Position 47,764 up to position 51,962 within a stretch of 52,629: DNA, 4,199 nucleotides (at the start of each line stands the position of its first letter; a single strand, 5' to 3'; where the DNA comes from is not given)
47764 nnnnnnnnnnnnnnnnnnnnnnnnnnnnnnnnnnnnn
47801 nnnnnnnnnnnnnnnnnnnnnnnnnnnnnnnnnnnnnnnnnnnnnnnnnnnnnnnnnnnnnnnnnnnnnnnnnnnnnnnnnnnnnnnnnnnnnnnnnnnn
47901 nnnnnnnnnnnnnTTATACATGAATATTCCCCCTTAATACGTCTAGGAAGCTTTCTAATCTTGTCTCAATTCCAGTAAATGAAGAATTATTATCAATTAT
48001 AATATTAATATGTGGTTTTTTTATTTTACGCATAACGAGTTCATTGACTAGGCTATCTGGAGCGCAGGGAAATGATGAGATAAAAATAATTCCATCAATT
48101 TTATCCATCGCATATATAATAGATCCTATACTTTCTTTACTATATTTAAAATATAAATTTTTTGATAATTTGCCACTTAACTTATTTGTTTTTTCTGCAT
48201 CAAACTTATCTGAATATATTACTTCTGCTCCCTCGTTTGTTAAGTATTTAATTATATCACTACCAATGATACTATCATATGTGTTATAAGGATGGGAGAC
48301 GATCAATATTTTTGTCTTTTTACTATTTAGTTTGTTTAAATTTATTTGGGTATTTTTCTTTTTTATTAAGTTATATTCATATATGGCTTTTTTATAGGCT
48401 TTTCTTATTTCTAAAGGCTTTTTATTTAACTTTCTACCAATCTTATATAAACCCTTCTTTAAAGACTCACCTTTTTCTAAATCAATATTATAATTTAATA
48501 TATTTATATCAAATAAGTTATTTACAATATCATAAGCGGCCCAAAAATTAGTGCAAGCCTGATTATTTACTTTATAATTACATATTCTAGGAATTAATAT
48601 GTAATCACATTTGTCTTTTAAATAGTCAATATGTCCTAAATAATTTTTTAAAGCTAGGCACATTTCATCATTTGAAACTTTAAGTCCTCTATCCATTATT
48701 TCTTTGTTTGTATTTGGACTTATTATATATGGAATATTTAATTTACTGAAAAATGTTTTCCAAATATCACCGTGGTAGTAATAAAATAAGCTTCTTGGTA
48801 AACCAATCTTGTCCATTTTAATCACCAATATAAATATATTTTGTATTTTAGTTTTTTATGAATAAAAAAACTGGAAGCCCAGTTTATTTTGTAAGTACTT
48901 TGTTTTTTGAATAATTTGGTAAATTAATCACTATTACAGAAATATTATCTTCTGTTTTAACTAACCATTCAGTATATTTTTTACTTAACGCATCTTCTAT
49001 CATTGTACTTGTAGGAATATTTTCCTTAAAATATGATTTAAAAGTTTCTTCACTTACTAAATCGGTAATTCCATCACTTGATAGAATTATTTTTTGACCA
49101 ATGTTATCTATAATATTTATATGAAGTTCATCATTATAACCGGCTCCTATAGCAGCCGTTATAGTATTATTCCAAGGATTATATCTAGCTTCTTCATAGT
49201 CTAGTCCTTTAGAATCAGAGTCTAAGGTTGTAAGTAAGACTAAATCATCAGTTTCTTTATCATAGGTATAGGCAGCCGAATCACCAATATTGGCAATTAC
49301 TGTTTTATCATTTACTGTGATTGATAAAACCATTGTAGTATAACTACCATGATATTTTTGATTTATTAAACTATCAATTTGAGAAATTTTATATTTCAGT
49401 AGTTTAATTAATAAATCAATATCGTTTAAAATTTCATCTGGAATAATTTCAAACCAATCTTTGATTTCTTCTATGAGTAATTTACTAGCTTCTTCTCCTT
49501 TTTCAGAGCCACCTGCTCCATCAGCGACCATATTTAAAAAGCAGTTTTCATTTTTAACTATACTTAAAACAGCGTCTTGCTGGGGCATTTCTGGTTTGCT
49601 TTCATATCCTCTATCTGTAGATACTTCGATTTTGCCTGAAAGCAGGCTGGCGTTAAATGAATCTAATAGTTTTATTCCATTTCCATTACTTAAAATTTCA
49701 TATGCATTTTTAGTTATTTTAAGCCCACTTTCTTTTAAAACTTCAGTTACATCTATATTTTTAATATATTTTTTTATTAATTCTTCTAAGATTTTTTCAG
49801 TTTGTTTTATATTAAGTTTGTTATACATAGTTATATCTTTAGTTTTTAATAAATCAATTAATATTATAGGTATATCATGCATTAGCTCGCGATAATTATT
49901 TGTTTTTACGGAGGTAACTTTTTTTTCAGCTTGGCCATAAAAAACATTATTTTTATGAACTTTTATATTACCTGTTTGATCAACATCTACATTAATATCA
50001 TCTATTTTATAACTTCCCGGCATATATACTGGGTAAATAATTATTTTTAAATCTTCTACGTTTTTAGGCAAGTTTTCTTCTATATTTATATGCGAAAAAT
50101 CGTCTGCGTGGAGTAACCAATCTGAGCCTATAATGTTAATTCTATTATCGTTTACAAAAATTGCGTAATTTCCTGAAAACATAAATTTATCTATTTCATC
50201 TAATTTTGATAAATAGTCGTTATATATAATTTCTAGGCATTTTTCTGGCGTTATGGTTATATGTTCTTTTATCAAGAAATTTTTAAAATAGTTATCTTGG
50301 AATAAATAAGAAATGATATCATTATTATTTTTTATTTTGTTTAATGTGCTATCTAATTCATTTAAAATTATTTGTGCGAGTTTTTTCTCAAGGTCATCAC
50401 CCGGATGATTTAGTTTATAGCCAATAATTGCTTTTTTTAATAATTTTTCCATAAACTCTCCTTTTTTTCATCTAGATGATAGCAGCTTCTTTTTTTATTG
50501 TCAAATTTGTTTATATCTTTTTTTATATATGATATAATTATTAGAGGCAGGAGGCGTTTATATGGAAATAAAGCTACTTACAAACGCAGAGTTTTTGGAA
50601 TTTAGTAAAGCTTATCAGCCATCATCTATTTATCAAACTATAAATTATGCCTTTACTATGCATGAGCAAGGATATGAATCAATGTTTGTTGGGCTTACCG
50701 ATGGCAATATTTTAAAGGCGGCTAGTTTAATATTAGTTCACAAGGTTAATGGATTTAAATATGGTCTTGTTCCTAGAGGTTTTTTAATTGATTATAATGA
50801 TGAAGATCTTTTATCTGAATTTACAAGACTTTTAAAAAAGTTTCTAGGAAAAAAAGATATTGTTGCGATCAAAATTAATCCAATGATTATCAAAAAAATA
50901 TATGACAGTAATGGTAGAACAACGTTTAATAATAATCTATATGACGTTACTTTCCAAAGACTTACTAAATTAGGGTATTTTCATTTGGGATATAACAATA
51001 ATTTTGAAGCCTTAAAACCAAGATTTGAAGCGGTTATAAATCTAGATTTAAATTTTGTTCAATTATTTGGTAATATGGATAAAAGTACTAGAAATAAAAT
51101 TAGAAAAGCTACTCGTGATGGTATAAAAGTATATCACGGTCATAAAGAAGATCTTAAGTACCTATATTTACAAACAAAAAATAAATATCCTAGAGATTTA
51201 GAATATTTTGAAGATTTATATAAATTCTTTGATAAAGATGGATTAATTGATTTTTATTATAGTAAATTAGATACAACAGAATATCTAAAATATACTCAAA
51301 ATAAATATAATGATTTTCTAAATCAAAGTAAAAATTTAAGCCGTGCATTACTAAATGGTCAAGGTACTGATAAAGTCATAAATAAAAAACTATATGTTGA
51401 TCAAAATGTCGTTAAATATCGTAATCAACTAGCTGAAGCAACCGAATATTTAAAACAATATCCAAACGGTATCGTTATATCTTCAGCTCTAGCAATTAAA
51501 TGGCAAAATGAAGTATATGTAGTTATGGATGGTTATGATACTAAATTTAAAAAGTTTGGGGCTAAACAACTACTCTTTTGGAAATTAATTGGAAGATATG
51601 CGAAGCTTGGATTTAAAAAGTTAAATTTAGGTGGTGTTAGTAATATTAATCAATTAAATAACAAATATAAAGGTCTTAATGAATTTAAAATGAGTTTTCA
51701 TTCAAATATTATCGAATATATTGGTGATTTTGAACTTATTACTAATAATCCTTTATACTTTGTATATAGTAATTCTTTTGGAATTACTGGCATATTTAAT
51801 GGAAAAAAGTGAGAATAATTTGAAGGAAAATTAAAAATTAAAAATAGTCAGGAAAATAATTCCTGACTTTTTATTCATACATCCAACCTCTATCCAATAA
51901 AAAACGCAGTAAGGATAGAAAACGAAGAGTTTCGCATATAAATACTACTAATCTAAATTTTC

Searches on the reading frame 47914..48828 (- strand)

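Call 29: search_protein_families(library=pfam, proteins=[window:47914-48828:-], max_evalue=0.001)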
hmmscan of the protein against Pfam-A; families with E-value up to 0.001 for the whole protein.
window:47914-48828:- (304 aa): 1 family
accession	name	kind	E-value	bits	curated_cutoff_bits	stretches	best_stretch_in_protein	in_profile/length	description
PF09989.15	DUF2229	-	1.5e-42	146.1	29.4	1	7-207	1-216/218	CoA enzyme activase uncharacterised domain (DUF2229)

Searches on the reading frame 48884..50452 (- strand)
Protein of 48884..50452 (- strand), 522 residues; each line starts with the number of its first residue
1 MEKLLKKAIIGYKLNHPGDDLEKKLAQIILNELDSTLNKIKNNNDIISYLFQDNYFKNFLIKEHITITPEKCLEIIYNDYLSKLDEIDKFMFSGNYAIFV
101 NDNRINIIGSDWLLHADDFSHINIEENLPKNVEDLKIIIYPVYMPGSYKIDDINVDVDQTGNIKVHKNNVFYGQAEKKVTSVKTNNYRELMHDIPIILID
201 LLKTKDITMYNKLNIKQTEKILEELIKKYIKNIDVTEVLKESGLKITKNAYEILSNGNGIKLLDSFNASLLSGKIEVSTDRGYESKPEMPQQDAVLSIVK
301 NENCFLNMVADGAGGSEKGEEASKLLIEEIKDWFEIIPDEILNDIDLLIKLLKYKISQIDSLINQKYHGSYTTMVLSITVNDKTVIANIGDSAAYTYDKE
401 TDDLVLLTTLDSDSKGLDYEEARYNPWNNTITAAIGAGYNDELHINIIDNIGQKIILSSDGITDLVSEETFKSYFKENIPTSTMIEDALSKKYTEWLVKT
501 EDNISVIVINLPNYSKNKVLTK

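Call 29: search_protein_families(library=pfam, proteins=[window:48884-50452:-], max_evalue=0.001)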
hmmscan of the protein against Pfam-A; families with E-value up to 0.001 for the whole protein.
window:48884-50452:- (522 aa): 1 family
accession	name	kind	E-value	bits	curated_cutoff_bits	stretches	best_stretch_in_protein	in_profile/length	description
PF13672.11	PP2C_2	-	7.9e-16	58.7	24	1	288-481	9-194/209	Protein phosphatase 2C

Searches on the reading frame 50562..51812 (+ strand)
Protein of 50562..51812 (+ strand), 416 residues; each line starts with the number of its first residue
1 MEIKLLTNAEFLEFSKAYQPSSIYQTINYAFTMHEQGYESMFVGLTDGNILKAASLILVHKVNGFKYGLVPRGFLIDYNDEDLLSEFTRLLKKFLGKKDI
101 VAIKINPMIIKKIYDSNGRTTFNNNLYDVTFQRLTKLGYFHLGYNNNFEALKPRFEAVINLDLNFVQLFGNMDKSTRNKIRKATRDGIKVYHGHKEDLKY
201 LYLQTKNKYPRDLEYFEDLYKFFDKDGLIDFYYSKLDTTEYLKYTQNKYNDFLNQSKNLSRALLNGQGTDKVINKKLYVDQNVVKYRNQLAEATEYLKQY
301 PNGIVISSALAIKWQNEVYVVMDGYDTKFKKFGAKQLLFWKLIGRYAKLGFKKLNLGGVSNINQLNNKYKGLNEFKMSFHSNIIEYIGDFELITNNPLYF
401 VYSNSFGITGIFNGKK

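Call 29: search_protein_families(library=pfam, proteins=[window:50562-51812:+], max_evalue=0.001)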
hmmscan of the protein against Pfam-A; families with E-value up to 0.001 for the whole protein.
window:50562-51812:+ (416 aa): 2 families
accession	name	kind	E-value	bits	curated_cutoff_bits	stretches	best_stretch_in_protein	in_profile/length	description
PF02388.22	FemAB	-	1.1e-63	215.9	24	1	6-402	1-401/406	FemAB family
PF13480.13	Acetyltransf_6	-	5.2e-08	33.6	22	1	302-365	80-137/143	Acetyltransferase (GNAT) domain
